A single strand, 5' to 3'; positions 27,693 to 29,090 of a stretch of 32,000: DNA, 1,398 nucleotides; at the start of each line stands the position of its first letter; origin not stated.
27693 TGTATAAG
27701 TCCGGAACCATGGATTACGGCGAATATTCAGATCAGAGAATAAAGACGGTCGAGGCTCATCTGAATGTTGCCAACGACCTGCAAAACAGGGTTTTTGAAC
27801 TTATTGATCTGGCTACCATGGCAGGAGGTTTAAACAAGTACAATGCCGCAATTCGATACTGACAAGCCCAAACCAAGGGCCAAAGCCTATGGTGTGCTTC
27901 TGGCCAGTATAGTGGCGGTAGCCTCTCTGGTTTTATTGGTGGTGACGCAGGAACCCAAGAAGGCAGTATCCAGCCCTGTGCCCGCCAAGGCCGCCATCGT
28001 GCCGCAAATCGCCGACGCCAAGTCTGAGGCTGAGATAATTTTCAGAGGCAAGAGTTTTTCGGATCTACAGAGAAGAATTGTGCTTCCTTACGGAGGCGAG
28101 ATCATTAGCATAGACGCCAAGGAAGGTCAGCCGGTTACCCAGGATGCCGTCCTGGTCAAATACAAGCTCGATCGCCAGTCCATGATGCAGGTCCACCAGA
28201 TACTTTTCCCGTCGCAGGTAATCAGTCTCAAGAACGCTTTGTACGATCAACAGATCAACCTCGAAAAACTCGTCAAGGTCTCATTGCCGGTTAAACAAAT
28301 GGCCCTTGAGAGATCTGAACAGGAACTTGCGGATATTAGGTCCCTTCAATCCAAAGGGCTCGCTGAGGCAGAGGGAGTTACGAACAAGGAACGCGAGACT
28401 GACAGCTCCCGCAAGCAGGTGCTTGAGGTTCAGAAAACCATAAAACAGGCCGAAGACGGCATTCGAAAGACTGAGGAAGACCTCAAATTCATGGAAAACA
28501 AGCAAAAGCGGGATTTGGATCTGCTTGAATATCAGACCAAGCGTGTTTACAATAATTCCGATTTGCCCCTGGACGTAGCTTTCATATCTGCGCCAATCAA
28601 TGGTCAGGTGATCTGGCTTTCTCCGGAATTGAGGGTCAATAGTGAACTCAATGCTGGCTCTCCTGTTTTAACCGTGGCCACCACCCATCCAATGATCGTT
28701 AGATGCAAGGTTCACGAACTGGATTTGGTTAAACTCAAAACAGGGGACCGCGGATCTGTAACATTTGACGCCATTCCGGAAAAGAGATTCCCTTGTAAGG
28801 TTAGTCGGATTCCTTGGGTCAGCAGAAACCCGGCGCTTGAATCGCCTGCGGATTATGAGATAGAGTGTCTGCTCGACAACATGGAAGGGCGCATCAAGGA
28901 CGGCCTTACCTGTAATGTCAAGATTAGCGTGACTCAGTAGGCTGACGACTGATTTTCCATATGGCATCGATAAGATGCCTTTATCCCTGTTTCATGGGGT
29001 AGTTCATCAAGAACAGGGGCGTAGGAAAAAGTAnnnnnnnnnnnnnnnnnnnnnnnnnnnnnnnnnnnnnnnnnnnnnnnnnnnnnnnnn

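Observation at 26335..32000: TolC-like OMP, periplasmic adaptor, membrane glycosyltransferase and IspH-UbiA fusion: an export-plus-synthesis cluster with no inner-membrane pump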

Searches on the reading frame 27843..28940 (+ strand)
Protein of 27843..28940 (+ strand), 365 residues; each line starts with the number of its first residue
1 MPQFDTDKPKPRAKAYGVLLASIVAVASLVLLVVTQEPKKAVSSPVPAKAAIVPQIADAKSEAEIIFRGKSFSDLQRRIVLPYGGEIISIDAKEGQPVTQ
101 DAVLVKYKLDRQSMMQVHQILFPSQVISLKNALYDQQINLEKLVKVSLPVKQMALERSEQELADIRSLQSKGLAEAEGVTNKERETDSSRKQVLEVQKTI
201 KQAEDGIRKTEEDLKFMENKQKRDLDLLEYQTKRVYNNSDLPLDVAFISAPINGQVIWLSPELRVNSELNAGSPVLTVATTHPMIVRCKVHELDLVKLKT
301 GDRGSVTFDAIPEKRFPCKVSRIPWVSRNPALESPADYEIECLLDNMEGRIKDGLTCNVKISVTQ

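Call 3: search_protein_families(library=pfam, proteins=[window:27843-28940:+], max_evalue=0.01)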
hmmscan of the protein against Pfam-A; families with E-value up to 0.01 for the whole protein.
window:27843-28940:+ (365 aa): 2 families
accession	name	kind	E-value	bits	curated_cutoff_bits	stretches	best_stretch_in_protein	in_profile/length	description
PF13437.12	HlyD_3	-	1.8e-08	35.5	22.2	1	248-323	2-76/106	HlyD family secretion protein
PF16576.10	HlyD_D23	-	4.3e-07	29.9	30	1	204-323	77-184/214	Barrel-sandwich domain of CusB or HlyD membrane-fusion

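Call 4: search_protein_families(library=ncbifam, proteins=[window:27843-28940:+], max_evalue=0.01)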
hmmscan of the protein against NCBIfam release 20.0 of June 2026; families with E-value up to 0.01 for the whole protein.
window:27843-28940:+ (365 aa): 7 families
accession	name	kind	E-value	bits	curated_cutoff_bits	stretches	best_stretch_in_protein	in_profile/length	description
TIGR00998.1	8a0101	subfamily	1.2e-11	44.1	390.8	1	84-323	50-281/334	EmrA/EmrK family multidrug efflux transporter periplasmic adaptor subunit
TIGR01843.1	type_I_hlyD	subfamily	3.6e-10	39.4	208.65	1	125-327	144-352/422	HlyD family type I secretion periplasmic adaptor subunit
TIGR02971.1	heterocyst_DevB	subfamily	4.9e-10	39.3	129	1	153-325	111-280/327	ABC exporter membrane fusion protein, DevB family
NF002939.0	PRK03598.1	equivalog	4.5e-09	35.9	393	1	83-320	51-277/332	secretion protein HlyD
TIGR01730.1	RND_mfp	subfamily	2.5e-08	33.3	94.9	1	236-364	125-247/322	efflux RND transporter periplasmic adaptor subunit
NF008606.0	PRK11578.1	equivalog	3e-08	33.2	342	1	188-322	129-261/371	macrolide transporter subunit MacA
NF007785.0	PRK10476.1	equivalog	0.0057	15.5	376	0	17-324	11-285/347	multidrug transporter subunit MdtN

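Call 31: find_homologous_proteins(query=window:27843-28940:+, max_evalue=0.00001)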
Query window:27843-28940:+ (365 aa): 182 proteins with E <= 0.00001 among 4549 candidates; the best 120 are listed.
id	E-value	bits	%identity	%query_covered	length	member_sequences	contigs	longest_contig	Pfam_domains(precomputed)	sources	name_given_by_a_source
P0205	9.5e-230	779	99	100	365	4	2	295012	PF25990.1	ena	-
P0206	4.4e-203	692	84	100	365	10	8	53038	PF25990.1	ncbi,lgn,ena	-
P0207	2.9e-200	683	84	100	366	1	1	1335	PF25990.1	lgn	-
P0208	9.0e-199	678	84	100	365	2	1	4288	PF25990.1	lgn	-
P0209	1.1e-197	674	83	100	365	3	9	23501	PF25990.1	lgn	-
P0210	1.8e-197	673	84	100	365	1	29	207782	PF25990.1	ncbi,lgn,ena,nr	ncbi:MAG: HlyD family efflux transporter periplasmic adaptor subunit [Syntrophaceae bacterium]|nr:Hl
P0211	7.3e-162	556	68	100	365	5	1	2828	PF25990.1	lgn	-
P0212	2.7e-157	541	66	100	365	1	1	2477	PF25990.1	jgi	-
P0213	2.7e-157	541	66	100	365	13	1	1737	PF25990.1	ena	-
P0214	1.3e-156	539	65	100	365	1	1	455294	PF25984.1,PF25990.1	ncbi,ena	-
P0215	8.8e-156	536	66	100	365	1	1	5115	PF25984.1,PF25990.1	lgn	-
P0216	2.9e-155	535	65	100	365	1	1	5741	PF25984.1,PF25990.1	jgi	jgi:multidrug resistance efflux pump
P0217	6.3e-155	534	65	100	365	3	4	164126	PF25990.1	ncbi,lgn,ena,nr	ncbi:MAG: HlyD family efflux transporter periplasmic adaptor subunit [Deltaproteobacteria bacterium]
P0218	7.6e-155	533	66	100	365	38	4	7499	PF25990.1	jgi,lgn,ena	jgi:multidrug resistance efflux pump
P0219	2.0e-152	525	63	100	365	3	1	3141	PF25990.1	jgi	jgi:multidrug resistance efflux pump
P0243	5.3e-142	491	59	100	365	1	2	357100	PF25990.1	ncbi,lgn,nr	ncbi:MAG: efflux RND transporter periplasmic adaptor subunit [Desulfomonile tiedjei]|nr:efflux RND t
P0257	1.5e-138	480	57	100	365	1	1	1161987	PF25984.1,PF25990.1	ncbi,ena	-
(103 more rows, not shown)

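Call 32: find_encoding_contigs(protein=P0205, flank=10000, max_places=2)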
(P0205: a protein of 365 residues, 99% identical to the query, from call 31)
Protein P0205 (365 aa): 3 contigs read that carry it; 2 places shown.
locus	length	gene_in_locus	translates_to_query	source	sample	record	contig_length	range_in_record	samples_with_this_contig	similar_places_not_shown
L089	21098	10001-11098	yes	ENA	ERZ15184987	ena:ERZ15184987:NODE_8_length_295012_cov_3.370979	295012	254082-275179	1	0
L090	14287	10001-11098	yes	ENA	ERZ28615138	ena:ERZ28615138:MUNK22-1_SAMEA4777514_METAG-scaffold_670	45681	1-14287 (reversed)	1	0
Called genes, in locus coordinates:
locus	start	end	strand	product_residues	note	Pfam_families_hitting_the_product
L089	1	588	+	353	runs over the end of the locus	PF03599:CdhD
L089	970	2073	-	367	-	PF00685:Sulfotransfer_1, PF13469:Sulfotransfer_3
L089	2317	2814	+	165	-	PF00694:Aconitase_C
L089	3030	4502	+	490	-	PF08323:Glyco_transf_5, PF00534:Glycos_transf_1, PF13692:Glyco_trans_1_4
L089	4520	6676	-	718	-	PF23139:OB_YrrC, PF14520:HHH_5 (weak), PF14490:HHH_RecD2, PF13086:AAA_11 (weak), PF13245:AAA_19, PF13604:AAA_30, PF18335:SH3_13, PF13538:UvrD_C_2, +2 more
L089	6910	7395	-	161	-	-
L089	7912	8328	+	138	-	-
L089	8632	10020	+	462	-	PF02321:OEP (weak)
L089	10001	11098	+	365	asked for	PF25990:Beta-barrel_YknX (weak)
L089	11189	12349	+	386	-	PF13506:Glyco_transf_21, PF00535:Glycos_transf_2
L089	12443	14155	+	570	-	PF02401:LYTB, PF01040:UbiA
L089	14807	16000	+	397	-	PF00009:GTP_EFTU, PF03144:GTP_EFTU_D2, PF03143:GTP_EFTU_D3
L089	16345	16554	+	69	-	PF00584:SecE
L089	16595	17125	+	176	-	PF02357:NusG, PF00467:KOW (weak)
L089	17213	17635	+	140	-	PF03946:Ribosomal_L11_N, PF00298:Ribosomal_L11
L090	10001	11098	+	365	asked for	PF25990:Beta-barrel_YknX (weak)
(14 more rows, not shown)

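Call 33: find_encoding_contigs(protein=P0243, flank=10000, max_places=1)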
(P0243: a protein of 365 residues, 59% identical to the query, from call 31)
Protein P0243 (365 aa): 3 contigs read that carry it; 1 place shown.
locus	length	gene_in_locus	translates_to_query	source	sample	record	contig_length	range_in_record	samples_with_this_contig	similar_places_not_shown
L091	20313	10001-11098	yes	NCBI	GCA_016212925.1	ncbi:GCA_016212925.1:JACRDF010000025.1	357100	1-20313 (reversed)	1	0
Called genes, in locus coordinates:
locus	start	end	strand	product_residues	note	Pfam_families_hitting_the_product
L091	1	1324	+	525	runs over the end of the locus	PF00501:AMP-binding, PF13193:AMP-binding_C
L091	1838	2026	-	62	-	-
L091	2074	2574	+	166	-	PF06434:Aconitase_2_N (faint), PF00694:Aconitase_C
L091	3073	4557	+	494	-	PF08323:Glyco_transf_5, PF13439:Glyco_transf_4 (faint), PF00534:Glycos_transf_1, PF13692:Glyco_trans_1_4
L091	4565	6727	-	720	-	PF23139:OB_YrrC, PF14520:HHH_5, PF14490:HHH_RecD2, PF13086:AAA_11 (weak), PF13245:AAA_19, PF13604:AAA_30, PF18335:SH3_13, PF13538:UvrD_C_2, +5 more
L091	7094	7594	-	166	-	-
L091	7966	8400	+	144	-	-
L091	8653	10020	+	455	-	PF02321:OEP (weak)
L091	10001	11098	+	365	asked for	PF25990:Beta-barrel_YknX (faint)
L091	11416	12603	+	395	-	PF13506:Glyco_transf_21, PF00535:Glycos_transf_2 (weak), PF13641:Glyco_tranf_2_3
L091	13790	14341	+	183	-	-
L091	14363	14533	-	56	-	PF01555:N6_N4_Mtase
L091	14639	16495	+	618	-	PF06480:FtsH_ext, PF05496:RuvB_N (faint), PF00004:AAA, PF17862:AAA_lid_3, PF01434:Peptidase_M41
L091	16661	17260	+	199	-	PF01128:IspD, PF02348:CTP_transf_3 (weak), PF12804:NTP_transf_3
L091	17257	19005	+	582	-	PF02401:LYTB, PF01040:UbiA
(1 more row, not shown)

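Call 34: find_encoding_contigs(protein=P0257, flank=10000, max_places=1)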
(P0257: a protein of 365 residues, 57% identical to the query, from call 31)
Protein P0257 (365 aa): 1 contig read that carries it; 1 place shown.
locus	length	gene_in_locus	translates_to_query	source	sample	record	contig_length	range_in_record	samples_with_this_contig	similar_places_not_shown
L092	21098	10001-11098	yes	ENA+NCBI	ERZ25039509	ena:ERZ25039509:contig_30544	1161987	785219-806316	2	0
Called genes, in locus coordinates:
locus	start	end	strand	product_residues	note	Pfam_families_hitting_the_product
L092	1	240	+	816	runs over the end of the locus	PF13371:TPR_9 (weak), PF13432:TPR_16, PF00515:TPR_1, PF07719:TPR_2 (weak), PF13424:TPR_12, PF13432:TPR_16, PF00515:TPR_1, PF13432:TPR_16, +11 more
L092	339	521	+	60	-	-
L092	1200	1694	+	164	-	-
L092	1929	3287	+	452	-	PF00501:AMP-binding, PF13193:AMP-binding_C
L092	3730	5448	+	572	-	PF25323:6TM_PilS, PF00989:PAS (weak), PF08448:PAS_4 (faint), PF00512:HisKA, PF02518:HATPase_c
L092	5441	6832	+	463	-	PF00072:Response_reg, PF00158:Sigma54_activat, PF14532:Sigma54_activ_2, PF00004:AAA (weak), PF07728:AAA_5, PF25601:AAA_lid_14, PF02954:HTH_8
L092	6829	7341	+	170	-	PF00215:OMPdecase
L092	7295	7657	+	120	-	-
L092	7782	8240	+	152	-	-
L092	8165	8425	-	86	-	-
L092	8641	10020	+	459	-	-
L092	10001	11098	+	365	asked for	PF25984:BSH_YknX (weak), PF25990:Beta-barrel_YknX (weak)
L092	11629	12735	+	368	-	PF13506:Glyco_transf_21, PF13641:Glyco_tranf_2_3 (weak)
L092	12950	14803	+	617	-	PF06480:FtsH_ext, PF06068:TIP49 (weak), PF00004:AAA, PF17862:AAA_lid_3, PF01434:Peptidase_M41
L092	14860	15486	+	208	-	PF01128:IspD (weak), PF12804:NTP_transf_3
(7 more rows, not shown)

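Call 54: find_related_loci(query=A3, collection=metagenome_contigs, flank=10000)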
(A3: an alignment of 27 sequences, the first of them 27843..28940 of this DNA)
Query A3 (365 aa) in metagenome_contigs; peptide patterns used: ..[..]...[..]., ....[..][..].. (x = any residue, [..] = any of these).
118 stretches matched a pattern; 43 encode a relative of the query (tblastn E <= 1e-3); 43 distinct loci.
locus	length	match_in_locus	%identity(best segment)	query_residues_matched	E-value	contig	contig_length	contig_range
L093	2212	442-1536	66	1-365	0e+0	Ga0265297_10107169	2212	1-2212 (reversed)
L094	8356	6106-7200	66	1-365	8e-167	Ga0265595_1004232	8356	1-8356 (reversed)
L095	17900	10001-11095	65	1-365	6e-166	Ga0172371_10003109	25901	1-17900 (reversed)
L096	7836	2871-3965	66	1-365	4e-166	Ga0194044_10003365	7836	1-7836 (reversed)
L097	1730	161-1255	65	1-365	1e-180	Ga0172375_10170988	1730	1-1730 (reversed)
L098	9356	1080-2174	62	1-365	3e-163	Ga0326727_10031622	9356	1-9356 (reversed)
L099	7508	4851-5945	63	1-365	1e-163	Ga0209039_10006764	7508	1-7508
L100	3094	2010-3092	63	1-361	5e-171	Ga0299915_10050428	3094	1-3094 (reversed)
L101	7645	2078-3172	62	1-365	5e-162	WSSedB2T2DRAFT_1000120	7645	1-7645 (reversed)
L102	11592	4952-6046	63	1-365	6e-157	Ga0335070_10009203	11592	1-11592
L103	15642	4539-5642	60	1-365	1e-151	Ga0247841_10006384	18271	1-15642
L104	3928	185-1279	60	1-365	6e-155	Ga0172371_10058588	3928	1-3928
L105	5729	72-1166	62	1-365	9e-150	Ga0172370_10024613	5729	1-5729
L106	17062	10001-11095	60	1-363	4e-148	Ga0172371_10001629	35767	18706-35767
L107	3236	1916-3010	62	1-365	3e-154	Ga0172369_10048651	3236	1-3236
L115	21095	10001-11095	55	1-365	8e-134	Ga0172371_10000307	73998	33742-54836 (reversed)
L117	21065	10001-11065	53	12-365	2e-127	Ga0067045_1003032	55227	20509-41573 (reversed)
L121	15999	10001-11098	54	1-365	3e-123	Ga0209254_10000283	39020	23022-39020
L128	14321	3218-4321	47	1-365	2e-105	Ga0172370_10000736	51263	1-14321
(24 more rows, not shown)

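Call 59: search_protein_families(library=pfam, proteins=[L102:6199-7173:-, L102:8052-9050:+, L102:9196-9897:+, L102:1985-3025:-, L102:165-1892:-, L115:11270-12034:-, L115:12458-13177:-, L115:13174-13773:-, L115:17103-18848:-, L115:16051-16782:-], max_evalue=0.0001)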
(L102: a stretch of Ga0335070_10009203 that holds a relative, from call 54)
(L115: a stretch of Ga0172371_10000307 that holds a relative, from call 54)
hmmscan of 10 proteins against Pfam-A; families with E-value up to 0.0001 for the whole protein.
L102:6199-7173:- (324 aa): 0 families

L102:8052-9050:+ (332 aa): 1 family
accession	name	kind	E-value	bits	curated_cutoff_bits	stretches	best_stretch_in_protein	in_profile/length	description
PF02685.22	Glucokinase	-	2.8e-98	329.2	22.1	1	11-329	1-311/314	Glucokinase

L102:9196-9897:+ (233 aa): 1 family
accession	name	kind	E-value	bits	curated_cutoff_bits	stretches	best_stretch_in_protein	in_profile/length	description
PF09365.15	DUF2461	-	1.1e-47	163.1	22.8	1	14-225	2-208/208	Conserved hypothetical protein (DUF2461)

L102:1985-3025:- (346 aa): 1 family
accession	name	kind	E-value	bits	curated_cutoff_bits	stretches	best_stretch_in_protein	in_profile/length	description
PF00850.24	Hist_deacetyl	-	6.1e-90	302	27.9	1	22-309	1-297/298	Histone deacetylase domain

L102:165-1892:- (575 aa): 2 families
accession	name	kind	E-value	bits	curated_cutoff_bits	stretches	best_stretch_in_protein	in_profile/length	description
PF00501.34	AMP-binding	-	5.2e-58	197.1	29.9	1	58-412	8-375/384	AMP-binding enzyme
PF13193.12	AMP-binding_C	-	7.1e-13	49.7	24.5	1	474-551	1-75/76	AMP-binding enzyme C-terminal domain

L115:11270-12034:- (254 aa): 0 families

L115:12458-13177:- (239 aa): 3 families
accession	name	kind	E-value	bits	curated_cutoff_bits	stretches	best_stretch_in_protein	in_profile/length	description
PF00535.33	Glycos_transf_2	-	1.1e-26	94.2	23.3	1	3-133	1-132/168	Glycosyl transferase family 2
PF10111.15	Glyco_tranf_2_2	-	4.2e-15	56.4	27.3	1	3-187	1-202/276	Glycosyltransferase like family 2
PF13641.12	Glyco_tranf_2_3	-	4.7e-11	43.6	27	1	2-188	3-198/230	Glycosyltransferase like family 2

L115:13174-13773:- (199 aa): 1 family
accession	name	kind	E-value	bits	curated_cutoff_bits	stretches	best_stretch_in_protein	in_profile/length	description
PF09335.16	VTT_dom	-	1.7e-14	54.8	33.9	1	31-156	4-122/123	VTT domain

L115:17103-18848:- (581 aa): 0 families

L115:16051-16782:- (243 aa): 1 family
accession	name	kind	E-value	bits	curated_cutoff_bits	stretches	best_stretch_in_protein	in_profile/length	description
PF13528.12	Glyco_trans_1_3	-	1.9e-28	100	25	1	3-195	44-238/322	Glycosyl transferase family 1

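Call 65: search_solved_structures(query=A3, max_evalue=0.01)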
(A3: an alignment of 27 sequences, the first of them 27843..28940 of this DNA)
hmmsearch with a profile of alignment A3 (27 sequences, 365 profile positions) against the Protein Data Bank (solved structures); distinct sequences matched with E-value up to 0.01: 12.
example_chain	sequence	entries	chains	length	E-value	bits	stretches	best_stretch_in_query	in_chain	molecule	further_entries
8dck_C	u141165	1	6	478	2.3e-06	30.2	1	122-324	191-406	Membrane fusion protein (MFP) family protein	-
4tko_B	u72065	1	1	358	1.1e-05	28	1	81-336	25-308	EmrA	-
9qgy_G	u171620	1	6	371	5e-05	25.7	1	161-320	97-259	Macrolide export protein MacA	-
5nen_A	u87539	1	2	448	8e-05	25.1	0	135-290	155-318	Lipase C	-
3fpp_A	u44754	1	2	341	0.00012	24.5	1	160-304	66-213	Macrolide-specific efflux protein macA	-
5nik_D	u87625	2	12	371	0.00012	24.5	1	165-304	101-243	Macrolide export protein MacA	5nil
4dk0_A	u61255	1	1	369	0.00038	22.8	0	79-217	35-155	Putative MacA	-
3lnn_A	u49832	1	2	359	0.00049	22.5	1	169-314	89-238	Membrane fusion protein (MFP) heavy metal cation efflux ZneB (CzcB-like)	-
5c21_A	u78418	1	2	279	0.0008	21.8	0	122-261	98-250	Chromosomal hemolysin D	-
5c22_A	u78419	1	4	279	0.00099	21.5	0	122-261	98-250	Chromosomal hemolysin D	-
4dk1_A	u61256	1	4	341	0.0011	21.4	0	220-323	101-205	Putative MacA, Multidrug resistance protein mexA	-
8hz4_E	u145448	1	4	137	0.005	19.2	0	38-108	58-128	Biotin carboxylase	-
